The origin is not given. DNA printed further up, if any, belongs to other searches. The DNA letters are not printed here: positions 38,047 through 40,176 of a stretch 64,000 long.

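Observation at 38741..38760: A9 slippery run in dnaX with an immediate -1-frame stop, candidate tau/gamma frameshift or transcriptional slippage site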

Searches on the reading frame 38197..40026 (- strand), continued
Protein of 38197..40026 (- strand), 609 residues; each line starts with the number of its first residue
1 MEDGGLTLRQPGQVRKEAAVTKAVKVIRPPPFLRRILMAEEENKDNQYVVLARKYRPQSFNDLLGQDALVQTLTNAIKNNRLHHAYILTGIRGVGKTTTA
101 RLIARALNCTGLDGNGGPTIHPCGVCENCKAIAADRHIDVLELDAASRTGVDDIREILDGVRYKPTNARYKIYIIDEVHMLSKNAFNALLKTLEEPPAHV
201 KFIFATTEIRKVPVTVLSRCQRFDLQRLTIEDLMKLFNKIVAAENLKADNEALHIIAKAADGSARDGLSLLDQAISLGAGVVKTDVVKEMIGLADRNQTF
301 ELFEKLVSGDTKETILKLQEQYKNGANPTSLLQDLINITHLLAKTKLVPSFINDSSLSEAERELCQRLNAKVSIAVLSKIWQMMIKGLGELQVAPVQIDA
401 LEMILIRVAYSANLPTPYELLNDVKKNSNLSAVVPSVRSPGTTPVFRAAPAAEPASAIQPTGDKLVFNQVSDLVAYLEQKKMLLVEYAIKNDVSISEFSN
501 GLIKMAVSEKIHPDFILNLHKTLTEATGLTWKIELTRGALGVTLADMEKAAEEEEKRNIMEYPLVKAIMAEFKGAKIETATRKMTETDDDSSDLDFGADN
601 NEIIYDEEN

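Call 5: find_homologous_proteins(query=window:38197-39915:-, max_evalue=1e-30)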
Query window:38197-39915:- (572 aa): 8000 proteins with E <= 1e-30 among 8000 candidates; the best 120 are listed.
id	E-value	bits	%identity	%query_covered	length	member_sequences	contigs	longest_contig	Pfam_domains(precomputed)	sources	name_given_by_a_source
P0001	0.0e+0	1247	100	100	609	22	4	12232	PF13173.13,PF12169.14,PF13604.13,PF13245.13,PF12362.14,PF00004.36,PF13401.13,PF22608.3,PF05496.19,PF13177.13,PF07728.21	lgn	-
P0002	0.0e+0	1244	99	100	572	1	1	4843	PF13173.13,PF12169.14,PF13604.13,PF13245.13,PF12362.14,PF00004.36,PF13401.13,PF22608.3,PF05496.19,PF13177.13,PF07728.21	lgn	-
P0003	0.0e+0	1244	99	100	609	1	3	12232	PF13173.13,PF12169.14,PF13604.13,PF13245.13,PF12362.14,PF00004.36,PF13401.13,PF22608.3,PF05496.19,PF13177.13,PF07728.21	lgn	-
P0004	0.0e+0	1239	99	100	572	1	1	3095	PF13173.13,PF12169.14,PF13604.13,PF13245.13,PF12362.14,PF00004.36,PF13401.13,PF22608.3,PF05496.19,PF13177.13,PF07728.21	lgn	-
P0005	0.0e+0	1239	99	100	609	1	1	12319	PF13173.13,PF12169.14,PF13604.13,PF13245.13,PF12362.14,PF00004.36,PF13401.13,PF22608.3,PF05496.19,PF13177.13,PF07728.21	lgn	-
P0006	0.0e+0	1237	99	100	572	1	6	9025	PF13173.13,PF12169.14,PF13604.13,PF13245.13,PF12362.14,PF00004.36,PF13401.13,PF22608.3,PF05496.19,PF13177.13,PF07728.21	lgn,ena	-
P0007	0.0e+0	1237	99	100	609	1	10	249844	PF13173.13,PF12169.14,PF13604.13,PF13245.13,PF12362.14,PF00004.36,PF13401.13,PF22608.3,PF05496.19,PF13177.13,PF07728.21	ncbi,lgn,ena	-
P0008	0.0e+0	1236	99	100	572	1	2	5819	PF13173.13,PF12169.14,PF13604.13,PF13245.13,PF12362.14,PF00004.36,PF13401.13,PF22608.3,PF05496.19,PF13177.13,PF07728.21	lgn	-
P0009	0.0e+0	1236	99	100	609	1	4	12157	PF13173.13,PF12169.14,PF13604.13,PF13245.13,PF12362.14,PF00004.36,PF13401.13,PF22608.3,PF05496.19,PF13177.13,PF07728.21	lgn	-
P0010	0.0e+0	1236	99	100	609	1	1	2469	PF13173.13,PF12169.14,PF13604.13,PF13245.13,PF12362.14,PF00004.36,PF13401.13,PF22608.3,PF05496.19,PF13177.13,PF07728.21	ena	-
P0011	0.0e+0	1234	99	100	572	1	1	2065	PF13173.13,PF12169.14,PF13604.13,PF13245.13,PF12362.14,PF00004.36,PF13401.13,PF22608.3,PF05496.19,PF13177.13,PF07728.21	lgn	-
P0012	0.0e+0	1233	98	100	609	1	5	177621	PF13173.13,PF12169.14,PF13604.13,PF13245.13,PF12362.14,PF00004.36,PF13401.13,PF22608.3,PF05496.19,PF13177.13,PF07728.21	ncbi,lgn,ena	-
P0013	0.0e+0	1231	98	100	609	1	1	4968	PF13173.13,PF12169.14,PF13604.13,PF13245.13,PF12362.14,PF00004.36,PF13401.13,PF22608.3,PF05496.19,PF13177.13,PF07728.21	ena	-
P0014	0.0e+0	1210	97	100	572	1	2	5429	PF13173.13,PF12169.14,PF13604.13,PF13245.13,PF12362.14,PF00004.36,PF13401.13,PF22608.3,PF05496.19,PF13177.13,PF07728.21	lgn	-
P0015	0.0e+0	1210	97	100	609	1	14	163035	PF13173.13,PF12169.14,PF13604.13,PF13245.13,PF12362.14,PF00004.36,PF13401.13,PF22608.3,PF05496.19,PF13177.13,PF07728.21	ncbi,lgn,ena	-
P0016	0.0e+0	1194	95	100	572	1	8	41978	PF13173.13,PF12169.14,PF13604.13,PF13245.13,PF12362.14,PF00004.36,PF13401.13,PF22608.3,PF05496.19,PF13177.13,PF07728.21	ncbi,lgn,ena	-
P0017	0.0e+0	1177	93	100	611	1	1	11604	PF13173.13,PF12169.14,PF13604.13,PF13245.13,PF12362.14,PF00004.36,PF13401.13,PF22608.3,PF05496.19,PF13177.13,PF07728.21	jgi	-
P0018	0.0e+0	1118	89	100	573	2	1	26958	PF13173.13,PF12169.14,PF13604.13,PF13245.13,PF12362.14,PF00004.36,PF13401.13,PF22608.3,PF05496.19,PF13177.13,PF07728.21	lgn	-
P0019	0.0e+0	1116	88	100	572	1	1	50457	PF13173.13,PF12169.14,PF13604.13,PF13245.13,PF12362.14,PF00004.36,PF13401.13,PF22608.3,PF05496.19,PF13177.13,PF07728.21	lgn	-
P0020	0.0e+0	1115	88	100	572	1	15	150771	PF13173.13,PF12169.14,PF13604.13,PF13245.13,PF12362.14,PF00004.36,PF13401.13,PF22608.3,PF05496.19,PF13177.13,PF07728.21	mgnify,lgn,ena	mgnify:FL=1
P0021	0.0e+0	1115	88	100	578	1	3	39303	PF13173.13,PF12169.14,PF13604.13,PF13245.13,PF12362.14,PF00004.36,PF13401.13,PF22608.3,PF05496.19,PF13177.13,PF07728.21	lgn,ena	-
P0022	0.0e+0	1115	88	100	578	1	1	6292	PF13173.13,PF12169.14,PF13604.13,PF13245.13,PF12362.14,PF00004.36,PF13401.13,PF22608.3,PF05496.19,PF13177.13,PF07728.21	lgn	-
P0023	0.0e+0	1115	88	100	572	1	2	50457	PF13173.13,PF12169.14,PF13604.13,PF13245.13,PF12362.14,PF00004.36,PF13401.13,PF22608.3,PF05496.19,PF13177.13,PF07728.21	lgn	-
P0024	0.0e+0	1114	88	100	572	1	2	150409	PF13173.13,PF12169.14,PF13604.13,PF13245.13,PF12362.14,PF00004.36,PF13401.13,PF22608.3,PF05496.19,PF13177.13,PF07728.21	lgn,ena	-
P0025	0.0e+0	1114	88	100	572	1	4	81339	PF13173.13,PF12169.14,PF13604.13,PF13245.13,PF12362.14,PF00004.36,PF13401.13,PF22608.3,PF05496.19,PF13177.13,PF07728.21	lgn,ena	-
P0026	0.0e+0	1114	88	100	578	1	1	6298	PF13173.13,PF12169.14,PF13604.13,PF13245.13,PF12362.14,PF00004.36,PF13401.13,PF22608.3,PF05496.19,PF13177.13,PF07728.21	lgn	-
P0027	0.0e+0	1114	88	100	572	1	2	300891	PF13173.13,PF12169.14,PF13604.13,PF13245.13,PF12362.14,PF00004.36,PF13401.13,PF22608.3,PF05496.19,PF13177.13,PF07728.21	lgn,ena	-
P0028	0.0e+0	1114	88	100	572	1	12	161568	PF13173.13,PF12169.14,PF13604.13,PF13245.13,PF12362.14,PF00004.36,PF13401.13,PF22608.3,PF05496.19,PF13177.13,PF07728.21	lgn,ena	-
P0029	0.0e+0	1114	88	100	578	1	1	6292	PF13173.13,PF12169.14,PF13604.13,PF13245.13,PF12362.14,PF00004.36,PF13401.13,PF22608.3,PF05496.19,PF13177.13,PF07728.21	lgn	-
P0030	0.0e+0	1114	88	100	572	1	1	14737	PF13173.13,PF12169.14,PF13604.13,PF13245.13,PF12362.14,PF00004.36,PF13401.13,PF22608.3,PF05496.19,PF13177.13,PF07728.21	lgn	-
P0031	0.0e+0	1114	88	100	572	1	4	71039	PF13173.13,PF12169.14,PF13604.13,PF13245.13,PF12362.14,PF00004.36,PF13401.13,PF22608.3,PF05496.19,PF13177.13,PF07728.21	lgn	-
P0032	0.0e+0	1114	88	100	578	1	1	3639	PF13173.13,PF12169.14,PF13604.13,PF13245.13,PF12362.14,PF00004.36,PF13401.13,PF22608.3,PF05496.19,PF13177.13,PF07728.21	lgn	-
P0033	0.0e+0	1113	88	100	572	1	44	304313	PF13173.13,PF12169.14,PF13604.13,PF13245.13,PF12362.14,PF00004.36,PF13401.13,PF22608.3,PF05496.19,PF13177.13,PF07728.21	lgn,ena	-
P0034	0.0e+0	1113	88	100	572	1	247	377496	PF13173.13,PF12169.14,PF13604.13,PF13245.13,PF12362.14,PF00004.36,PF13401.13,PF22608.3,PF05496.19,PF13177.13,PF07728.21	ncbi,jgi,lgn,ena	-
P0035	0.0e+0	1113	88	100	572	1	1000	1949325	PF13173.13,PF12169.14,PF13604.13,PF13245.13,PF12362.14,PF00004.36,PF13401.13,PF22608.3,PF05496.19,PF13177.13,PF07728.21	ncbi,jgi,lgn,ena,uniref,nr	ncbi:MAG: hypothetical protein BHW57_01365 [Azospirillum sp. 47_25]|jgi:DNA polymerase III, subunit 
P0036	0.0e+0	1113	88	100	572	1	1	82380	PF13173.13,PF12169.14,PF13604.13,PF13245.13,PF12362.14,PF00004.36,PF13401.13,PF22608.3,PF05496.19,PF13177.13,PF07728.21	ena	-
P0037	0.0e+0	1113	88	100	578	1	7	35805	PF13173.13,PF12169.14,PF13604.13,PF13245.13,PF12362.14,PF00004.36,PF13401.13,PF22608.3,PF05496.19,PF13177.13,PF07728.21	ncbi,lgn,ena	-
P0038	0.0e+0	1113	88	100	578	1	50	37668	PF13173.13,PF12169.14,PF13604.13,PF13245.13,PF12362.14,PF00004.36,PF13401.13,PF22608.3,PF05496.19,PF13177.13,PF07728.21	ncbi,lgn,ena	-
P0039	0.0e+0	1113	88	100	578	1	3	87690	PF13173.13,PF12169.14,PF13604.13,PF13245.13,PF12362.14,PF00004.36,PF13401.13,PF22608.3,PF05496.19,PF13177.13,PF07728.21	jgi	-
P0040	0.0e+0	1113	88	100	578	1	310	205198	PF13173.13,PF12169.14,PF13604.13,PF13245.13,PF12362.14,PF00004.36,PF13401.13,PF22608.3,PF05496.19,PF13177.13,PF07728.21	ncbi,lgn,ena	-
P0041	0.0e+0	1113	88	100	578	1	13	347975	PF13173.13,PF12169.14,PF13604.13,PF13245.13,PF12362.14,PF00004.36,PF13401.13,PF22608.3,PF05496.19,PF13177.13,PF07728.21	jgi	jgi:DNA polymerase-3 subunit gamma/tau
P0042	0.0e+0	1113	88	100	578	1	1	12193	PF13173.13,PF12169.14,PF13604.13,PF13245.13,PF12362.14,PF00004.36,PF13401.13,PF22608.3,PF05496.19,PF13177.13,PF07728.21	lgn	-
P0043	0.0e+0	1113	88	100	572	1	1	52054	PF13173.13,PF12169.14,PF13604.13,PF13245.13,PF12362.14,PF00004.36,PF13401.13,PF22608.3,PF05496.19,PF13177.13,PF07728.21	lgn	-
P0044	0.0e+0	1113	88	100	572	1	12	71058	PF13173.13,PF12169.14,PF13604.13,PF13245.13,PF12362.14,PF00004.36,PF13401.13,PF22608.3,PF05496.19,PF13177.13,PF07728.21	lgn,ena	-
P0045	0.0e+0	1113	88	100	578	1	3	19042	PF13173.13,PF12169.14,PF13604.13,PF13245.13,PF12362.14,PF00004.36,PF13401.13,PF22608.3,PF05496.19,PF13177.13,PF07728.21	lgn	-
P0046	0.0e+0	1113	88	100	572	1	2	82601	PF13173.13,PF12169.14,PF13604.13,PF13245.13,PF12362.14,PF00004.36,PF13401.13,PF22608.3,PF05496.19,PF13177.13,PF07728.21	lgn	-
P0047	0.0e+0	1113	88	100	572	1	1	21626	PF13173.13,PF12169.14,PF13604.13,PF13245.13,PF12362.14,PF00004.36,PF13401.13,PF22608.3,PF05496.19,PF13177.13,PF07728.21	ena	-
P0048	0.0e+0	1113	88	100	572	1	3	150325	PF13173.13,PF12169.14,PF13604.13,PF13245.13,PF12362.14,PF00004.36,PF13401.13,PF22608.3,PF05496.19,PF13177.13,PF07728.21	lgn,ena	-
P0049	0.0e+0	1113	88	100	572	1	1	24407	PF13173.13,PF12169.14,PF13604.13,PF13245.13,PF12362.14,PF00004.36,PF13401.13,PF22608.3,PF05496.19,PF13177.13,PF07728.21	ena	-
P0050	0.0e+0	1113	88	100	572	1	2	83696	PF13173.13,PF12169.14,PF13604.13,PF13245.13,PF12362.14,PF00004.36,PF13401.13,PF22608.3,PF05496.19,PF13177.13,PF07728.21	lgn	-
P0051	0.0e+0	1113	88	100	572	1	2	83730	PF13173.13,PF12169.14,PF13604.13,PF13245.13,PF12362.14,PF00004.36,PF13401.13,PF22608.3,PF05496.19,PF13177.13,PF07728.21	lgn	-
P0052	0.0e+0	1113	88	100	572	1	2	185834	PF13173.13,PF12169.14,PF13604.13,PF13245.13,PF12362.14,PF00004.36,PF13401.13,PF22608.3,PF05496.19,PF13177.13,PF07728.21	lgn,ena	-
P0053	0.0e+0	1113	88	100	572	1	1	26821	PF13173.13,PF12169.14,PF13604.13,PF13245.13,PF12362.14,PF00004.36,PF13401.13,PF22608.3,PF05496.19,PF13177.13,PF07728.21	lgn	-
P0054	0.0e+0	1113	88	100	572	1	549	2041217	PF13173.13,PF12169.14,PF13604.13,PF13245.13,PF12362.14,PF00004.36,PF13401.13,PF22608.3,PF05496.19,PF13177.13,PF07728.21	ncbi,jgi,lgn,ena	ncbi:MAG: DNA polymerase III subunit gamma/tau [Alphaproteobacteria bacterium]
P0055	0.0e+0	1113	88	100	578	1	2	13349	PF13173.13,PF12169.14,PF13604.13,PF13245.13,PF12362.14,PF00004.36,PF13401.13,PF22608.3,PF05496.19,PF13177.13,PF07728.21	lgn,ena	-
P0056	0.0e+0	1113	88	100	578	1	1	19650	PF13173.13,PF12169.14,PF13604.13,PF13245.13,PF12362.14,PF00004.36,PF13401.13,PF22608.3,PF05496.19,PF13177.13,PF07728.21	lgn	-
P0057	0.0e+0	1113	88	100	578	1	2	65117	PF13173.13,PF12169.14,PF13604.13,PF13245.13,PF12362.14,PF00004.36,PF13401.13,PF22608.3,PF05496.19,PF13177.13,PF07728.21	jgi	jgi:DNA polymerase III, subunit gamma and tau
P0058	0.0e+0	1113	88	100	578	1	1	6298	PF13173.13,PF12169.14,PF13604.13,PF13245.13,PF12362.14,PF00004.36,PF13401.13,PF22608.3,PF05496.19,PF13177.13,PF07728.21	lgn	-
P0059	0.0e+0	1113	88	100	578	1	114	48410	PF13173.13,PF12169.14,PF13604.13,PF13245.13,PF12362.14,PF00004.36,PF13401.13,PF22608.3,PF05496.19,PF13177.13,PF07728.21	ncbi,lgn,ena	-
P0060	0.0e+0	1113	88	100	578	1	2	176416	PF13173.13,PF12169.14,PF13604.13,PF13245.13,PF12362.14,PF00004.36,PF13401.13,PF22608.3,PF05496.19,PF13177.13,PF07728.21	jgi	jgi:DNA polymerase III, subunit gamma and tau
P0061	0.0e+0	1113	88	100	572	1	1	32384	PF13173.13,PF12169.14,PF13604.13,PF13245.13,PF12362.14,PF00004.36,PF13401.13,PF22608.3,PF05496.19,PF13177.13,PF07728.21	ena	-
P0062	0.0e+0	1113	88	100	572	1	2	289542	PF13173.13,PF12169.14,PF13604.13,PF13245.13,PF12362.14,PF00004.36,PF13401.13,PF22608.3,PF05496.19,PF13177.13,PF07728.21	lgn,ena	-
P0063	0.0e+0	1113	88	100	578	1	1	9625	PF13173.13,PF12169.14,PF13604.13,PF13245.13,PF12362.14,PF00004.36,PF13401.13,PF22608.3,PF05496.19,PF13177.13,PF07728.21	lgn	-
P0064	0.0e+0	1112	88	100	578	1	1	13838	PF13173.13,PF12169.14,PF13604.13,PF13245.13,PF12362.14,PF00004.36,PF13401.13,PF22608.3,PF05496.19,PF13177.13,PF07728.21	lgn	-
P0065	0.0e+0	1112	88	100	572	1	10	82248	PF13173.13,PF12169.14,PF13604.13,PF13245.13,PF12362.14,PF00004.36,PF13401.13,PF22608.3,PF05496.19,PF13177.13,PF07728.21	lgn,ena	-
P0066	0.0e+0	1112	88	100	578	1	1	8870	PF13173.13,PF12169.14,PF13604.13,PF13245.13,PF12362.14,PF00004.36,PF13401.13,PF22608.3,PF05496.19,PF13177.13,PF07728.21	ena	-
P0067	0.0e+0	1112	88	100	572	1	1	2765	PF13173.13,PF12169.14,PF13604.13,PF13245.13,PF12362.14,PF00004.36,PF13401.13,PF22608.3,PF05496.19,PF13177.13,PF07728.21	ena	-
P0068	0.0e+0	1112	88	100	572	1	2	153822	PF13173.13,PF12169.14,PF13604.13,PF13245.13,PF12362.14,PF00004.36,PF13401.13,PF22608.3,PF05496.19,PF13177.13,PF07728.21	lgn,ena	-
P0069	0.0e+0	1112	89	100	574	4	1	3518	PF13173.13,PF12169.14,PF13604.13,PF13245.13,PF12362.14,PF00004.36,PF13401.13,PF22608.3,PF05496.19,PF13177.13,PF07728.21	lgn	-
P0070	0.0e+0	1112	88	100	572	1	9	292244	PF13173.13,PF12169.14,PF13604.13,PF13245.13,PF12362.14,PF00004.36,PF13401.13,PF22608.3,PF05496.19,PF13177.13,PF07728.21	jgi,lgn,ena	-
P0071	0.0e+0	1112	88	100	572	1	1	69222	PF13173.13,PF12169.14,PF13604.13,PF13245.13,PF12362.14,PF00004.36,PF13401.13,PF22608.3,PF05496.19,PF13177.13,PF07728.21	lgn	-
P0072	0.0e+0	1112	88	100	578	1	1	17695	PF13173.13,PF12169.14,PF13604.13,PF13245.13,PF12362.14,PF00004.36,PF13401.13,PF22608.3,PF05496.19,PF13177.13,PF07728.21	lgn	-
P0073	0.0e+0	1112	88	100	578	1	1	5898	PF13173.13,PF12169.14,PF13604.13,PF13245.13,PF12362.14,PF00004.36,PF13401.13,PF22608.3,PF05496.19,PF13177.13,PF07728.21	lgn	-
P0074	0.0e+0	1112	88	100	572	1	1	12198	PF13173.13,PF12169.14,PF13604.13,PF13245.13,PF12362.14,PF00004.36,PF13401.13,PF22608.3,PF05496.19,PF13177.13,PF07728.21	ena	-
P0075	0.0e+0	1112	88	100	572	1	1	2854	PF13173.13,PF12169.14,PF13604.13,PF13245.13,PF12362.14,PF00004.36,PF13401.13,PF22608.3,PF05496.19,PF13177.13,PF07728.21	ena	-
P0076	0.0e+0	1112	88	100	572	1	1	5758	PF12169.14,PF12362.14,PF00004.36,PF13401.13,PF22608.3,PF05496.19,PF13177.13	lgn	-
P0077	0.0e+0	1112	88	100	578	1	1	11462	PF13173.13,PF12169.14,PF13604.13,PF13245.13,PF12362.14,PF00004.36,PF13401.13,PF22608.3,PF05496.19,PF13177.13,PF07728.21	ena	-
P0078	0.0e+0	1112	88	100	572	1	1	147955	PF13173.13,PF12169.14,PF13604.13,PF13245.13,PF12362.14,PF00004.36,PF13401.13,PF22608.3,PF05496.19,PF13177.13,PF07728.21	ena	-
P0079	0.0e+0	1112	88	100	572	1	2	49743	PF13173.13,PF12169.14,PF13604.13,PF13245.13,PF12362.14,PF00004.36,PF13401.13,PF22608.3,PF05496.19,PF13177.13,PF07728.21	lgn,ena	-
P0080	0.0e+0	1112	88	100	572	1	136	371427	PF13173.13,PF12169.14,PF13604.13,PF13245.13,PF12362.14,PF00004.36,PF13401.13,PF22608.3,PF05496.19,PF13177.13,PF07728.21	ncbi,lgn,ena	-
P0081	0.0e+0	1112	88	100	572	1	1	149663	PF13173.13,PF12169.14,PF13604.13,PF13245.13,PF12362.14,PF00004.36,PF13401.13,PF22608.3,PF05496.19,PF13177.13,PF07728.21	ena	-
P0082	0.0e+0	1112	88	100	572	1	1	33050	PF12169.14,PF13604.13,PF13245.13,PF12362.14,PF00004.36,PF13401.13,PF22608.3,PF05496.19,PF13177.13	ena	-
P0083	0.0e+0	1112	88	100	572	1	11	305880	PF13173.13,PF12169.14,PF13604.13,PF13245.13,PF12362.14,PF00004.36,PF13401.13,PF22608.3,PF05496.19,PF13177.13,PF07728.21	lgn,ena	-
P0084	0.0e+0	1112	88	100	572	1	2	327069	PF13173.13,PF12169.14,PF13604.13,PF13245.13,PF12362.14,PF00004.36,PF13401.13,PF22608.3,PF05496.19,PF13177.13,PF07728.21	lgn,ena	-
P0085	0.0e+0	1112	88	100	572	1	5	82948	PF13173.13,PF12169.14,PF13604.13,PF13245.13,PF12362.14,PF00004.36,PF13401.13,PF22608.3,PF05496.19,PF13177.13,PF07728.21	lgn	-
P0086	0.0e+0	1112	88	100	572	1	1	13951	PF13173.13,PF12169.14,PF13604.13,PF13245.13,PF12362.14,PF00004.36,PF13401.13,PF22608.3,PF05496.19,PF13177.13,PF07728.21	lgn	-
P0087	0.0e+0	1112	88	100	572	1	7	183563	PF13173.13,PF12169.14,PF13604.13,PF13245.13,PF12362.14,PF00004.36,PF13401.13,PF22608.3,PF05496.19,PF13177.13,PF07728.21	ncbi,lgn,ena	-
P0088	0.0e+0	1112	88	100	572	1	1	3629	PF13173.13,PF12169.14,PF13604.13,PF13245.13,PF12362.14,PF00004.36,PF13401.13,PF22608.3,PF05496.19,PF13177.13,PF07728.21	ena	-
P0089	0.0e+0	1112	88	100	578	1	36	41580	PF13173.13,PF12169.14,PF13604.13,PF13245.13,PF12362.14,PF00004.36,PF13401.13,PF22608.3,PF05496.19,PF13177.13,PF07728.21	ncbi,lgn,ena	-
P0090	0.0e+0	1112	88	100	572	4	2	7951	PF13173.13,PF12169.14,PF13604.13,PF13245.13,PF12362.14,PF00004.36,PF13401.13,PF22608.3,PF05496.19,PF13177.13,PF07728.21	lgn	-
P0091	0.0e+0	1112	88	100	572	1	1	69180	PF13173.13,PF12169.14,PF13604.13,PF13245.13,PF12362.14,PF00004.36,PF13401.13,PF22608.3,PF05496.19,PF13177.13,PF07728.21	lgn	-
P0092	0.0e+0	1112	88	100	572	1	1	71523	PF13173.13,PF12169.14,PF13604.13,PF13245.13,PF12362.14,PF00004.36,PF13401.13,PF22608.3,PF05496.19,PF13177.13,PF07728.21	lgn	-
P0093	0.0e+0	1112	88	100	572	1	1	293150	PF12169.14,PF13604.13,PF13245.13,PF12362.14,PF00004.36,PF13401.13,PF22608.3,PF05496.19,PF13177.13,PF07728.21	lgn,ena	-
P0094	0.0e+0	1112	88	100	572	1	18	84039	PF13173.13,PF12169.14,PF13604.13,PF13245.13,PF12362.14,PF00004.36,PF13401.13,PF22608.3,PF05496.19,PF13177.13,PF07728.21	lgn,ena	-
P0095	0.0e+0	1112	88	100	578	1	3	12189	PF13173.13,PF12169.14,PF13604.13,PF13245.13,PF12362.14,PF00004.36,PF13401.13,PF22608.3,PF05496.19,PF13177.13,PF07728.21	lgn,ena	-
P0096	0.0e+0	1112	88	100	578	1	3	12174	PF13173.13,PF12169.14,PF13604.13,PF13245.13,PF12362.14,PF00004.36,PF13401.13,PF22608.3,PF05496.19,PF13177.13,PF07728.21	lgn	-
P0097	0.0e+0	1112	88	100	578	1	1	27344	PF13173.13,PF12169.14,PF13604.13,PF13245.13,PF12362.14,PF00004.36,PF13401.13,PF22608.3,PF05496.19,PF13177.13,PF07728.21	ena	-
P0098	0.0e+0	1112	88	100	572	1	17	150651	PF13173.13,PF12169.14,PF13604.13,PF13245.13,PF12362.14,PF00004.36,PF13401.13,PF22608.3,PF05496.19,PF13177.13,PF07728.21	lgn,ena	-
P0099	0.0e+0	1112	88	100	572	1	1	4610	PF13173.13,PF12169.14,PF13604.13,PF13245.13,PF12362.14,PF00004.36,PF13401.13,PF22608.3,PF05496.19,PF13177.13,PF07728.21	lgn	-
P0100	0.0e+0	1112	88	100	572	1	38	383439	PF13173.13,PF12169.14,PF13604.13,PF13245.13,PF12362.14,PF00004.36,PF13401.13,PF22608.3,PF05496.19,PF13177.13,PF07728.21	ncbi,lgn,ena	-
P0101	0.0e+0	1112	88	100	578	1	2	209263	PF13173.13,PF12169.14,PF13604.13,PF13245.13,PF12362.14,PF00004.36,PF13401.13,PF22608.3,PF05496.19,PF13177.13,PF07728.21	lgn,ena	-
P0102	0.0e+0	1112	88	100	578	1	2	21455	PF13173.13,PF12169.14,PF13604.13,PF13245.13,PF12362.14,PF00004.36,PF13401.13,PF22608.3,PF05496.19,PF13177.13,PF07728.21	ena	-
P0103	0.0e+0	1112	88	100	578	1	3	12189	PF13173.13,PF12169.14,PF13604.13,PF13245.13,PF12362.14,PF00004.36,PF13401.13,PF22608.3,PF05496.19,PF13177.13,PF07728.21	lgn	-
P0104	0.0e+0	1112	88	100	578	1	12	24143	PF13173.13,PF12169.14,PF13604.13,PF13245.13,PF12362.14,PF00004.36,PF13401.13,PF22608.3,PF05496.19,PF13177.13,PF07728.21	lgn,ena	-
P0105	0.0e+0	1111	88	100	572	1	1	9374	PF13173.13,PF12169.14,PF13604.13,PF13245.13,PF12362.14,PF00004.36,PF13401.13,PF22608.3,PF05496.19,PF13177.13,PF07728.21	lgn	-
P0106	0.0e+0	1111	88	100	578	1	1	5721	PF13173.13,PF12169.14,PF13604.13,PF13245.13,PF12362.14,PF00004.36,PF13401.13,PF22608.3,PF05496.19,PF13177.13,PF07728.21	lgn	-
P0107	0.0e+0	1111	88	100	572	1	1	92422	PF13173.13,PF12169.14,PF13604.13,PF13245.13,PF12362.14,PF00004.36,PF13401.13,PF22608.3,PF05496.19,PF13177.13,PF07728.21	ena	-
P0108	0.0e+0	1111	88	100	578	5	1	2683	PF13173.13,PF12169.14,PF13604.13,PF13245.13,PF12362.14,PF00004.36,PF13401.13,PF22608.3,PF05496.19,PF13177.13,PF07728.21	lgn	-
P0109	0.0e+0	1111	88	100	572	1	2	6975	PF13173.13,PF12169.14,PF13604.13,PF13245.13,PF12362.14,PF00004.36,PF13401.13,PF22608.3,PF05496.19,PF13177.13,PF07728.21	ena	-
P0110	0.0e+0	1111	88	100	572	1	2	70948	PF13173.13,PF12169.14,PF13604.13,PF13245.13,PF12362.14,PF00004.36,PF13401.13,PF22608.3,PF05496.19,PF13177.13,PF07728.21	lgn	-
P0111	0.0e+0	1111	88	100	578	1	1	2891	PF13173.13,PF12169.14,PF13604.13,PF13245.13,PF12362.14,PF00004.36,PF13401.13,PF22608.3,PF05496.19,PF13177.13,PF07728.21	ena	-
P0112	0.0e+0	1111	88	100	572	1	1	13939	PF13173.13,PF12169.14,PF13604.13,PF13245.13,PF12362.14,PF00004.36,PF13401.13,PF22608.3,PF05496.19,PF13177.13,PF07728.21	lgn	-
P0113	0.0e+0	1111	88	100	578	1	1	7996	PF13173.13,PF12169.14,PF13604.13,PF13245.13,PF12362.14,PF00004.36,PF13401.13,PF22608.3,PF05496.19,PF13177.13,PF07728.21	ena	-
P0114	0.0e+0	1111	88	100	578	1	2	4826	PF13173.13,PF12169.14,PF13604.13,PF13245.13,PF12362.14,PF00004.36,PF13401.13,PF22608.3,PF05496.19,PF13177.13,PF07728.21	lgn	-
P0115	0.0e+0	1111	88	100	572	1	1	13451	PF13173.13,PF12169.14,PF13604.13,PF13245.13,PF12362.14,PF00004.36,PF13401.13,PF22608.3,PF05496.19,PF13177.13,PF07728.21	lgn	-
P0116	0.0e+0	1111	88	100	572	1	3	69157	PF13173.13,PF12169.14,PF13604.13,PF13245.13,PF12362.14,PF00004.36,PF13401.13,PF22608.3,PF05496.19,PF13177.13,PF07728.21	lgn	-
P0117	0.0e+0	1111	88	100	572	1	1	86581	PF13173.13,PF12169.14,PF13604.13,PF13245.13,PF12362.14,PF00004.36,PF13401.13,PF22608.3,PF05496.19,PF13177.13,PF07728.21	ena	-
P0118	0.0e+0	1111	88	100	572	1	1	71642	PF13173.13,PF12169.14,PF13604.13,PF13245.13,PF12362.14,PF00004.36,PF13401.13,PF22608.3,PF05496.19,PF13177.13,PF07728.21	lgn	-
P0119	0.0e+0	1111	88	100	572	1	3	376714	PF13173.13,PF12169.14,PF13604.13,PF13245.13,PF12362.14,PF00004.36,PF13401.13,PF22608.3,PF05496.19,PF13177.13,PF07728.21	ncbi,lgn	ncbi:MAG: DNA polymerase III subunit gamma/tau [Alphaproteobacteria bacterium]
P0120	0.0e+0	1111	88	100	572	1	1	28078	PF13173.13,PF12169.14,PF13604.13,PF13245.13,PF12362.14,PF00004.36,PF13401.13,PF22608.3,PF05496.19,PF13177.13,PF07728.21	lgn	-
